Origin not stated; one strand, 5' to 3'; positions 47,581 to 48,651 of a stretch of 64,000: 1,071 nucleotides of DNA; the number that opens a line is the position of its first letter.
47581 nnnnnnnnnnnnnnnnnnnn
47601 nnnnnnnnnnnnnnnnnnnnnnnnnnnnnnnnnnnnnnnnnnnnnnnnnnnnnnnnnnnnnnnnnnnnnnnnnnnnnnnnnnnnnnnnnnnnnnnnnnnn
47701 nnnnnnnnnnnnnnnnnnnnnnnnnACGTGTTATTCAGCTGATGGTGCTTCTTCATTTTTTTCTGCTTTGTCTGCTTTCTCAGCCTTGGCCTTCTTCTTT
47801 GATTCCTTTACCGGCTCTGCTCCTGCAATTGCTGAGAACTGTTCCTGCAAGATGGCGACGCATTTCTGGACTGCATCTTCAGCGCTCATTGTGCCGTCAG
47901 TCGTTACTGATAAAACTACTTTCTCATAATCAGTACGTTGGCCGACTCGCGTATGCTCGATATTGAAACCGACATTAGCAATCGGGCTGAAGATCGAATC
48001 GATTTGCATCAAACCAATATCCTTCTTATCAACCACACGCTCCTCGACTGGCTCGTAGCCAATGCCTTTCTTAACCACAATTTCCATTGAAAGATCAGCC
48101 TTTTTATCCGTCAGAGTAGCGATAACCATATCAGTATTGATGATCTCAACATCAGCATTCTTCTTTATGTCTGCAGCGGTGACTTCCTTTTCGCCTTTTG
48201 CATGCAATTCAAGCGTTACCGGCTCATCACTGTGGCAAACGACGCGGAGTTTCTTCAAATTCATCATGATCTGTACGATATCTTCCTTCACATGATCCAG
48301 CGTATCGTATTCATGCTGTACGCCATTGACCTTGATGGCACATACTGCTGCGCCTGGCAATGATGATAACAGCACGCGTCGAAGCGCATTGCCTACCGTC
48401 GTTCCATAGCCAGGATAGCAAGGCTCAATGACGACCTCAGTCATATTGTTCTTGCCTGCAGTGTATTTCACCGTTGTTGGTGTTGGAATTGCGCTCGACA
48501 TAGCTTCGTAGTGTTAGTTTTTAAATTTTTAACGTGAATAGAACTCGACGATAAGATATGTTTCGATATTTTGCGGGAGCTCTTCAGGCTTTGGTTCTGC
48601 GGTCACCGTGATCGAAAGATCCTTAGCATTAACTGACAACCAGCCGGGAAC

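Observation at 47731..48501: RNA polymerase alpha subunit without an alpha-CTD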

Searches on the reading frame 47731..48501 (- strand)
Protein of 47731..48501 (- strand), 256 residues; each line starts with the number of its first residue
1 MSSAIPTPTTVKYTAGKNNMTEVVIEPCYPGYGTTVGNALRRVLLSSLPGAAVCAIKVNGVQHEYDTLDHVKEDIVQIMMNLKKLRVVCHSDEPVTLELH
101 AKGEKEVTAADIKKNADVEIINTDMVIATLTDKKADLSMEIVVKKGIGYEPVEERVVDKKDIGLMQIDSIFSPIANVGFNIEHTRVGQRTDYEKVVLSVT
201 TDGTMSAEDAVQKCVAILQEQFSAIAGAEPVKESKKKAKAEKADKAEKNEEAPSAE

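Call 4: search_protein_families(library=pfam, proteins=[window:47731-48501:-], max_evalue=1)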
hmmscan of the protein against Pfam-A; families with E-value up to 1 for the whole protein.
window:47731-48501:- (256 aa): 4 families
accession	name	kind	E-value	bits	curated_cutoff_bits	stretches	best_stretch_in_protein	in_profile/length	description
PF01000.31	RNA_pol_A_bac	-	2.7e-32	111.9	33.9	1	56-172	1-119/119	RNA polymerase Rpb3/RpoA insert domain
PF01193.29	RNA_pol_L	-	1.2e-20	73.5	24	1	26-222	1-74/74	RNA polymerase Rpb3/Rpb11 dimerisation domain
PF13656.11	RNA_pol_L_2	-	0.0032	17.6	27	1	177-225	30-72/75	RNA polymerase Rpb3/Rpb11 dimerisation domain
PF05014.21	Nuc_deoxyrib_tr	-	0.058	14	28.8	1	84-137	26-77/117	Nucleoside 2-deoxyribosyltransferase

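Call 5: search_protein_families(library=ncbifam, proteins=[window:47731-48501:-], max_evalue=1)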
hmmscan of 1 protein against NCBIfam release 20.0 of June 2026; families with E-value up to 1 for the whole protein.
window:47731-48501:- (256 aa): 11 families
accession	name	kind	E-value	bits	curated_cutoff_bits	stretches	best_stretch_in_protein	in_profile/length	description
NF003519.0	PRK05182.2-5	equivalog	2e-81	273.4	277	1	6-249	7-250/320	DNA-directed RNA polymerase subunit alpha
TIGR02027.1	rpoA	equivalog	1e-77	261.3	227.8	1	21-249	2-231/298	DNA-directed RNA polymerase subunit alpha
NF003513.0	PRK05182.1-2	equivalog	7.6e-76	255.2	302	1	7-242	13-247/338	DNA-directed RNA polymerase subunit alpha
NF003515.0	PRK05182.2-1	equivalog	7.6e-72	242.2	406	1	15-250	15-249/314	DNA-directed RNA polymerase subunit alpha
NF003516.0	PRK05182.2-2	equivalog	1.6e-69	234.5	353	1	16-246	16-245/315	DNA-directed RNA polymerase subunit alpha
NF003514.0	PRK05182.1-4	equivalog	6.7e-66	222.2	434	1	18-223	16-220/338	DNA-directed RNA polymerase subunit alpha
NF003517.0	PRK05182.2-3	equivalog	2.1e-63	214.4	356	1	5-247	8-255/344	DNA-directed RNA polymerase subunit alpha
NF003518.0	PRK05182.2-4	equivalog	2e-56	191.4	523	1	17-241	15-238/312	DNA-directed RNA polymerase subunit alpha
NF001988.0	PRK00783.1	equivalog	2e-07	30.9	153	2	31-150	20-148/266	DNA-directed RNA polymerase subunit D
NF011548.0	PRK14979.1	equivalog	0.00017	21.8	194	1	36-145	26-130/195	DNA-directed RNA polymerase subunit D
NF002233.0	PRK01146.1-1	equivalog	0.055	13.4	79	1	193-220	51-78/92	DNA-directed RNA polymerase subunit L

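Call 6: search_solved_structures(query=window:47731-48501:-, show_alignments=2)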
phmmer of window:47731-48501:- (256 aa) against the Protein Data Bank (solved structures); distinct sequences matched with E-value up to 0.001: 60.
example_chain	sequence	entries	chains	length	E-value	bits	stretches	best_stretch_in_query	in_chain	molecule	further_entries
7xya_A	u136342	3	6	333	2.8e-55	190.5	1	13-233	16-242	DNA-directed RNA polymerase subunit alpha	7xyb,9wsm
7f0r_A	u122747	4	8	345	3.1e-55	190.3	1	13-233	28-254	DNA-directed RNA polymerase subunit alpha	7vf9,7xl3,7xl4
6wvj_A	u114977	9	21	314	1.5e-54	188.1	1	21-236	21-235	DNA-directed RNA polymerase subunit alpha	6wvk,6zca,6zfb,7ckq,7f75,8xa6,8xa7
7l7b_A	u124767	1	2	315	3e-54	187.1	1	22-226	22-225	DNA-directed RNA polymerase subunit alpha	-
5tjg_A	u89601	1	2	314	6.4e-54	186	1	4-253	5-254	DNA-directed RNA polymerase subunit alpha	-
1i6v_A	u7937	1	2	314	8.1e-54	185.7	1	6-253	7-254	DNA-DIRECTED RNA POLYMERASE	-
1l9u_A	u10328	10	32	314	8.6e-54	185.6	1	6-253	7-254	RNA POLYMERASE, ALPHA SUBUNIT | DNA-directed RNA polymerase alpha chain | DNA-directed RNA polymerase subunit alpha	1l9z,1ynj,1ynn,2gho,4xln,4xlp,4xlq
1hqm_A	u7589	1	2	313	1e-53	185.4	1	6-253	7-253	DNA-directed RNA polymerase subunit alpha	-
5uag_A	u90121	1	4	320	1.8e-53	184.5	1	19-239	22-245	DNA-directed RNA polymerase subunit alpha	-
8f3c_G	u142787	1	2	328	2e-53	184.4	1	19-239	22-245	DNA-directed RNA polymerase subunit alpha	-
10ma_G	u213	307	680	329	2e-53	184.4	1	19-239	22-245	DNA-directed RNA polymerase subunit alpha | Escherichia coli RNA polymerase alpha subunit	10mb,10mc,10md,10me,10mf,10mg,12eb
8hkc_A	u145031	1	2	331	2e-53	184.4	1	19-239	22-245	DNA-directed RNA polymerase subunit alpha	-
6n4c_B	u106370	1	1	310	2.1e-53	184.3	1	19-239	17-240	DNA-directed RNA polymerase subunit alpha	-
4mex_A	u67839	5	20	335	2.1e-53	184.3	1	19-239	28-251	DNA-directed RNA polymerase subunit alpha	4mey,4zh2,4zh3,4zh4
8re4_A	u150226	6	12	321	2.1e-53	184.3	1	19-239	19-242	DNA-directed RNA polymerase subunit alpha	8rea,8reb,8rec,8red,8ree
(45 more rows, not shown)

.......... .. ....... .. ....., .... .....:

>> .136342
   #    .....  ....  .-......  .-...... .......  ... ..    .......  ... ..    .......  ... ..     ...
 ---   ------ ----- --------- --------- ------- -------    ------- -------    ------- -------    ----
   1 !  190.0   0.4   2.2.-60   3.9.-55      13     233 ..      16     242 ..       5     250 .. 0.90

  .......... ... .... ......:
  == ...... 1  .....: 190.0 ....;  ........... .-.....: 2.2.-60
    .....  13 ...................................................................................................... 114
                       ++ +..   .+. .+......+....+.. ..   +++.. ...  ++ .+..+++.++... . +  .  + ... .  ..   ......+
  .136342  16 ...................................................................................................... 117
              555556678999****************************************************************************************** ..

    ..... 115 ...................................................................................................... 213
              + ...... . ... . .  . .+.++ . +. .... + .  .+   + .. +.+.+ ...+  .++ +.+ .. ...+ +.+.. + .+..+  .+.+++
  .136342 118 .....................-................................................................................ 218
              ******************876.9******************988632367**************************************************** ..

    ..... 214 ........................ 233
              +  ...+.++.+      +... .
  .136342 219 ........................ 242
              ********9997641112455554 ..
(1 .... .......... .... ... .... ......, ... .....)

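Call 7: find_homologous_proteins(query=window:47731-48501:-, max_evalue=1e-10)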
Query window:47731-48501:- (256 aa): 7994 proteins with E <= 1e-10 among 8000 candidates; the best 120 are listed.
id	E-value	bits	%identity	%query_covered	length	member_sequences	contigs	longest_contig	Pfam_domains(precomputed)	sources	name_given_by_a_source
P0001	1.5e-150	517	95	90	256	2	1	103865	PF01000.32,PF01193.30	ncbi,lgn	-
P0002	5.8e-137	472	88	90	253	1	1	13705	PF01000.32,PF01193.30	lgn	-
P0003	5.3e-116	404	76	90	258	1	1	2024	PF01000.32,PF01193.30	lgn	-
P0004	7.6e-115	400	77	88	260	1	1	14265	PF01000.32,PF01193.30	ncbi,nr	ncbi:MAG: DNA-directed RNA polymerase subunit alpha [Candidatus Komeilibacteria bacterium]|nr:DNA-di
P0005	3.3e-112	392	77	90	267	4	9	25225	PF01000.32,PF01193.30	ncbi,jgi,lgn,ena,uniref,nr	ncbi:MAG: DNA-directed RNA polymerase subunit alpha [Candidatus Komeilibacteria bacterium RIFCSPLOWO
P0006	3.6e-112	391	77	87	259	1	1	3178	PF01000.32,PF01193.30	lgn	-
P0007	4.4e-112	391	70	98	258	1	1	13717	PF01000.32,PF01193.30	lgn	-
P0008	4.6e-112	391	79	86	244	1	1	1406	PF01000.32,PF01193.30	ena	-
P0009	1.9e-111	389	74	89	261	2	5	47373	PF01000.32,PF01193.30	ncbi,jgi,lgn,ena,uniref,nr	ncbi:MAG: DNA-directed RNA polymerase subunit alpha [Candidatus Komeilibacteria bacterium RIFCSPHIGH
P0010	3.6e-111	388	73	90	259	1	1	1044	PF01000.32,PF01193.30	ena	-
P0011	1.8e-110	386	75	87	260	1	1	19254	PF01000.32,PF01193.30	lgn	-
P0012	3.1e-106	372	70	99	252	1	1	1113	PF01000.32,PF01193.30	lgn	-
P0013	8.1e-106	371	73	88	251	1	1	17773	PF01000.32,PF01193.30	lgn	-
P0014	9.3e-106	370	72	88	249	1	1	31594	PF01000.32,PF01193.30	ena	-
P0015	1.8e-105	369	73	88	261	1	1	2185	PF01000.32,PF01193.30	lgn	-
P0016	2.8e-105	369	71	88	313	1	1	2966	PF01000.32,PF01193.30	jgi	jgi:DNA-directed RNA polymerase subunit alpha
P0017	5.7e-105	368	74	87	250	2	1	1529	PF01000.32,PF01193.30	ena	-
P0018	5.2e-104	365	69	90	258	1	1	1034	PF01000.32,PF01193.30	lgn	-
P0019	3.7e-102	359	68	89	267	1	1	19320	PF01000.32,PF01193.30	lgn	-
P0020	5.4e-100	352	67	88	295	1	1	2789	PF01000.32,PF01193.30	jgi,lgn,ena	-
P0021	7.6e-98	345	69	89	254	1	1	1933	PF01000.32,PF01193.30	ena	-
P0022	6.6e-86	305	64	88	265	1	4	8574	PF01000.32,PF01193.30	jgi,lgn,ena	-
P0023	2.9e-85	303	61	86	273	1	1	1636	PF01000.32,PF01193.30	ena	-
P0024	4.0e-85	303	59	86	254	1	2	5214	PF01000.32,PF01193.30,PF13656.12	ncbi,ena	-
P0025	3.8e-83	296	60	86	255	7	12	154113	PF01000.32,PF01193.30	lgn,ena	-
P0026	1.2e-82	295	57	88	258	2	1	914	PF01000.32,PF01193.30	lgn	-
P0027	5.8e-82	293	72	70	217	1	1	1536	PF01000.32,PF01193.30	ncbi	-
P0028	7.7e-82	292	58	89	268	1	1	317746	PF01000.32,PF01193.30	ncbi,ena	-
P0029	1.7e-81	291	58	91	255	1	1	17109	PF01000.32,PF01193.30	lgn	-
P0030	1.8e-81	291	58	93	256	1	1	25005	PF01000.32,PF01193.30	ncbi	ncbi:MAG: DNA-directed RNA polymerase subunit alpha [Candidatus Komeilibacteria bacterium]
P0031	2.0e-81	291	60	87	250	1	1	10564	PF01000.32,PF01193.30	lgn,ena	-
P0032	3.7e-81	290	58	86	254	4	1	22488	PF01000.32,PF01193.30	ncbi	-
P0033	5.9e-81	289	58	86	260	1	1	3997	PF01000.32,PF01193.30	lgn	-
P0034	6.4e-81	289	59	86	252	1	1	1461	PF01000.32,PF01193.30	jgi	-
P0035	8.9e-81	289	62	87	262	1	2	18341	PF01000.32,PF01193.30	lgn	-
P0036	1.1e-80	288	56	89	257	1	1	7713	PF01000.32,PF01193.30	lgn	-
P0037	1.4e-80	288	56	98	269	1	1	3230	PF01000.32,PF01193.30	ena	-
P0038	1.5e-80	288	57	86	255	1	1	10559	PF01000.32,PF01193.30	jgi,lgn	-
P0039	2.0e-80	288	56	95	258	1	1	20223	PF01000.32,PF01193.30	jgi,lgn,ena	-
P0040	2.1e-80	288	57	89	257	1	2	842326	PF01000.32,PF01193.30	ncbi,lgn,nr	ncbi:DNA-directed RNA polymerase subunit alpha [Candidatus Nomurabacteria bacterium]|nr:DNA-directed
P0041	4.9e-80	286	57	86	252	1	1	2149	PF01000.32,PF01193.30,PF13656.12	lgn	-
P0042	5.8e-80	286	59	89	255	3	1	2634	PF01000.32,PF01193.30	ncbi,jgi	jgi:DNA-directed RNA polymerase subunit alpha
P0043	1.1e-79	285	60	86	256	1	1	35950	PF01000.32,PF01193.30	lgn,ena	-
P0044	1.2e-79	285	60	86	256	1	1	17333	PF01000.32,PF01193.30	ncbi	-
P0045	1.5e-79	285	56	87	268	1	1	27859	PF01000.32,PF01193.30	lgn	-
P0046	2.2e-79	284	60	86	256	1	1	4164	PF01000.32,PF01193.30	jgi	jgi:DNA-directed RNA polymerase subunit alpha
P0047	2.2e-79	284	60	86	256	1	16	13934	PF01000.32,PF01193.30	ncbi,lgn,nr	ncbi:MAG: DNA-directed polymerase subunit alpha [Patescibacteria group bacterium]|nr:DNA-directed po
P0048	6.0e-79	283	54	100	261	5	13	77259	PF01000.32,PF01193.30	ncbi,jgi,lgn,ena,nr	ncbi:DNA-directed RNA polymerase subunit alpha [bacterium]|nr:DNA-directed RNA polymerase subunit al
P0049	7.9e-79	282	52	96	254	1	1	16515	PF01000.32,PF01193.30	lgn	-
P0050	1.1e-78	282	59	88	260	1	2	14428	PF01000.32,PF01193.30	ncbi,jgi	jgi:DNA-directed RNA polymerase subunit alpha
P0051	1.5e-78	281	54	88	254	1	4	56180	PF01000.32,PF01193.30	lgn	-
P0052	1.6e-78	281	57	87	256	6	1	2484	PF01000.32,PF01193.30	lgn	-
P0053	1.7e-78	281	52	98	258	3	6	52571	PF01000.32,PF01193.30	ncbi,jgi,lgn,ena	-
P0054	2.1e-78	281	57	86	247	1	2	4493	PF01000.32,PF01193.30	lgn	-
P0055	2.7e-78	281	57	91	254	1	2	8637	PF01000.32,PF01193.30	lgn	-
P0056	2.7e-78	281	59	86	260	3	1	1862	PF01000.32,PF01193.30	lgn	-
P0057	3.3e-78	280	54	95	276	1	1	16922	PF01000.32,PF01193.30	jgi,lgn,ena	-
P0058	3.4e-78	280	56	89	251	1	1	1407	PF01000.32,PF01193.30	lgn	-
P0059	3.6e-78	280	57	88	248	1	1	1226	PF01000.32,PF01193.30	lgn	-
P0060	4.2e-78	280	57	93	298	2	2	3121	PF01000.32,PF01193.30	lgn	-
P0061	4.9e-78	280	58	90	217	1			PF01000.32,PF01193.30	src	-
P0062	5.1e-78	280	56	92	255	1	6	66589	PF01000.32,PF01193.30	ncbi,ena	-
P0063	5.2e-78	280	55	87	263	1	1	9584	PF01000.32,PF01193.30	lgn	-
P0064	6.3e-78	279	56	92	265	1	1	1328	PF01000.32,PF01193.30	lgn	-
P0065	6.3e-78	279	56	91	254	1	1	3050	PF01000.32,PF01193.30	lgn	-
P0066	6.3e-78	279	54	87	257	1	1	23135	PF01000.32,PF01193.30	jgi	-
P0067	6.5e-78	279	58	87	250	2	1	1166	PF01000.32,PF01193.30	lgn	-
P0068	6.6e-78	279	54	97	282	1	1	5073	PF01000.32,PF01193.30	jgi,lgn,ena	-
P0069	7.0e-78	279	56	92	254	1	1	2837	PF01000.32,PF01193.30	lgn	-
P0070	8.5e-78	279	53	93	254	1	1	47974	PF01000.32,PF01193.30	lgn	-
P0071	9.7e-78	279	56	89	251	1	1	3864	PF01000.32,PF01193.30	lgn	-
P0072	9.9e-78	279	56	89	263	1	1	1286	PF01000.32,PF01193.30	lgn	-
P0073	1.2e-77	278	55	88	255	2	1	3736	PF01000.32,PF01193.30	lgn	-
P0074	1.2e-77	278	55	89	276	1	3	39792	PF01000.32,PF01193.30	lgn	-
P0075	1.5e-77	278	55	86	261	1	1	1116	PF01000.32,PF01193.30,PF13656.12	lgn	-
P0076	2.1e-77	278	55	87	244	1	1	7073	PF01000.32,PF01193.30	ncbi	-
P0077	2.4e-77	277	55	88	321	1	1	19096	PF01000.32,PF03118.22,PF01193.30,PF13656.12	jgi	jgi:DNA-directed RNA polymerase subunit alpha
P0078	2.6e-77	277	57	90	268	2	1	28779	PF01000.32,PF01193.30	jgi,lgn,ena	-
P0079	2.9e-77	277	53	88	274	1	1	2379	PF01000.32,PF01193.30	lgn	-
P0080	3.1e-77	277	53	88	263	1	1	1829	PF01000.32,PF01193.30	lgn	-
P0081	3.1e-77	277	57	89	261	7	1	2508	PF01000.32,PF01193.30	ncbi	-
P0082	3.3e-77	277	60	82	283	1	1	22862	PF01000.32,PF01193.30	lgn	-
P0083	3.6e-77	277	56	86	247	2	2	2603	PF01000.32,PF01193.30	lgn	-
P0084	5.1e-77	276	57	87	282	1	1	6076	PF01000.32,PF01193.30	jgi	jgi:DNA-directed RNA polymerase subunit alpha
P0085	6.4e-77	276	54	96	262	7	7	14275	PF01000.32,PF01193.30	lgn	-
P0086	6.9e-77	276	58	88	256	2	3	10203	PF01000.32,PF01193.30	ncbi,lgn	-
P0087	7.3e-77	276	55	95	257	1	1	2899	PF01000.32,PF01193.30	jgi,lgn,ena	-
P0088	7.4e-77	276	55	89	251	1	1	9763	PF01000.32,PF01193.30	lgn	-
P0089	7.5e-77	276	54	97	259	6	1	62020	PF01000.32,PF01193.30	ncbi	-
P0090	8.3e-77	276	53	92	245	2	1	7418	PF01000.32,PF01193.30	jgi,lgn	jgi:DNA-directed RNA polymerase subunit alpha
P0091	9.8e-77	275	51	98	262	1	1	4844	PF01000.32,PF01193.30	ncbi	-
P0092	1.2e-76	275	56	88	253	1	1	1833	PF01000.32,PF01193.30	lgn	-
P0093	1.2e-76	275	54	98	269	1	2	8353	PF01000.32,PF01193.30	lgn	-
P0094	1.3e-76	275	60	82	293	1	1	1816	PF01000.32,PF01193.30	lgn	-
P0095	1.3e-76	275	60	82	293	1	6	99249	PF01000.32,PF01193.30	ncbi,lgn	-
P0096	1.3e-76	275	55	88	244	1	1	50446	PF01000.32,PF01193.30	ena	-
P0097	1.4e-76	275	55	88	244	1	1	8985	PF01000.32,PF01193.30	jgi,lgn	-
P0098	1.5e-76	275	55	86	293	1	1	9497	PF01000.32,PF01193.30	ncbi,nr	ncbi:DNA-directed RNA polymerase subunit alpha [Patescibacteria group bacterium]|nr:DNA-directed RNA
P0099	1.5e-76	275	57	88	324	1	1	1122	PF01000.32,PF03118.22,PF01193.30,PF26169.1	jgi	-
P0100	1.5e-76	275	54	93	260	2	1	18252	PF01000.32,PF01193.30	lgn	-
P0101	1.5e-76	275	57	85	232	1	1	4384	PF01000.32,PF01193.30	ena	-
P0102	1.7e-76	275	53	90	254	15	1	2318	PF01000.32,PF01193.30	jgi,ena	-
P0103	2.0e-76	274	52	97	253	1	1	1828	PF01000.32,PF01193.30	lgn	-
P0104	2.0e-76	274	60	82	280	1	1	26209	PF01000.32,PF01193.30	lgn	-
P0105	2.3e-76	274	55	87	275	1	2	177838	PF01000.32,PF01193.30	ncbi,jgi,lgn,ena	ncbi:MAG: DNA-directed RNA polymerase subunit alpha [Patescibacteria group bacterium]|jgi:DNA-direct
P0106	2.4e-76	274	55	87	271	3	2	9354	PF01000.32,PF01193.30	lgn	-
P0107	2.7e-76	274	56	87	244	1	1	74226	PF01000.32,PF01193.30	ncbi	-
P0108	4.1e-76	273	58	80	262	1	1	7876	PF01000.32,PF01193.30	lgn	-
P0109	4.2e-76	273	54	93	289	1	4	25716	PF01000.32,PF01193.30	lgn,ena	-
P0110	4.2e-76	273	53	94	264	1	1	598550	PF01000.32,PF01193.30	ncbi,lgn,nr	ncbi:MAG: DNA-directed RNA polymerase subunit alpha [Candidatus Kerfeldbacteria bacterium]|nr:DNA-di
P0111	4.3e-76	273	57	86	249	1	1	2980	PF01000.32,PF01193.30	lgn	-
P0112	4.3e-76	273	54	86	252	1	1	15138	PF01000.32,PF01193.30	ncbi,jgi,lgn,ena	-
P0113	5.0e-76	273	53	96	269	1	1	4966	PF01000.32,PF01193.30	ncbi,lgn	-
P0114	5.0e-76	273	55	87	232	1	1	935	PF01000.32,PF01193.30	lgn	-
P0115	5.3e-76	273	53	91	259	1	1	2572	PF01000.32,PF01193.30,PF13656.12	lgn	-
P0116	6.8e-76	273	56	87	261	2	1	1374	PF01000.32,PF01193.30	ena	-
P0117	6.9e-76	273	55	87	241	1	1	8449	PF01000.32,PF01193.30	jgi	-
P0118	7.0e-76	273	52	91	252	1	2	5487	PF01000.32,PF01193.30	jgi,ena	-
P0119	7.4e-76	273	55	86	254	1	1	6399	PF01000.32,PF01193.30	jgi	jgi:DNA-directed RNA polymerase subunit alpha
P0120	8.0e-76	272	53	87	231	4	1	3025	PF01000.32,PF01193.30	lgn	-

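Call 27: find_related_loci(query=window:47731-48501:-, collection=genome_contigs, flank=3000)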
Query window:47731-48501:- (256 aa) in genome_contigs; peptide patterns used: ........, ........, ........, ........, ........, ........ (x = any residue, [..] = any of these).
52 stretches matched a pattern; 2 encode a relative of the query (tblastn E <= 1e-3); 2 distinct loci.
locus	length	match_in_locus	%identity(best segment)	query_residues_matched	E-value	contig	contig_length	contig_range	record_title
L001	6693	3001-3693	95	1-231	1e-151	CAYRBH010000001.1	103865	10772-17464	MAG TPA_asm: uncultured Gammaproteobacteria bacterium isolate binchicken_co185_198 genome assembly, contig: NODE_252_len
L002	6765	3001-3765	74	5-256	8e-124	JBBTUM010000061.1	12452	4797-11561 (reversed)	MAG: Patescibacteria group bacterium isolate H41-bin151_1 H41_bin151_1_000000000061, whole genome shotgun sequence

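Call 28: find_encoding_contigs(protein=window:47731-48501:-, flank=10000, max_places=4)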
Protein window:47731-48501:- (256 aa): 3 contigs read that carry it; 2 places shown.
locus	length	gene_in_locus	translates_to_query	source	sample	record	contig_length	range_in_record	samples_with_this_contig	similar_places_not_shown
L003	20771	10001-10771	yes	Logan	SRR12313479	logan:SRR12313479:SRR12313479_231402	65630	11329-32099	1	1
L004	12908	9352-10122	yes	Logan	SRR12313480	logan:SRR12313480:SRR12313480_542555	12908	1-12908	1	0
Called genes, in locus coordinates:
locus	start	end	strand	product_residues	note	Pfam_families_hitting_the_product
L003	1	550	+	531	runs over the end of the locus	PF01676:Metalloenzyme, PF06415:iPGM_N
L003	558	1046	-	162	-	PF02681:DUF212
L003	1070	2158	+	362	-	PF00483:NTP_transferase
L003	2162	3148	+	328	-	PF02618:YceG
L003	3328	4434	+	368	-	PF02540:NAD_synthase (faint), PF02568:ThiI (weak), PF03054:tRNA_Me_trans, PF20259:tRNA_Me_trans_M, PF20258:tRNA_Me_trans_C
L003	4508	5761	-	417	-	PF07691:PA14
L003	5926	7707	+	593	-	PF01411:tRNA-synt_2c, PF07973:tRNA_SAD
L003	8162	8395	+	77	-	PF01176:eIF-1a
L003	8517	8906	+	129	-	PF00416:Ribosomal_S13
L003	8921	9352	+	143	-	PF00411:Ribosomal_S11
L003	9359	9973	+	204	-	PF00163:Ribosomal_S4, PF01479:S4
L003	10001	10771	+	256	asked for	PF01193:RNA_pol_L, PF01000:RNA_pol_A_bac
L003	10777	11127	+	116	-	PF01196:Ribosomal_L17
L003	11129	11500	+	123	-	PF00572:Ribosomal_L13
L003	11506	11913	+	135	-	PF00380:Ribosomal_S9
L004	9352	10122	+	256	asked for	PF01193:RNA_pol_L, PF01000:RNA_pol_A_bac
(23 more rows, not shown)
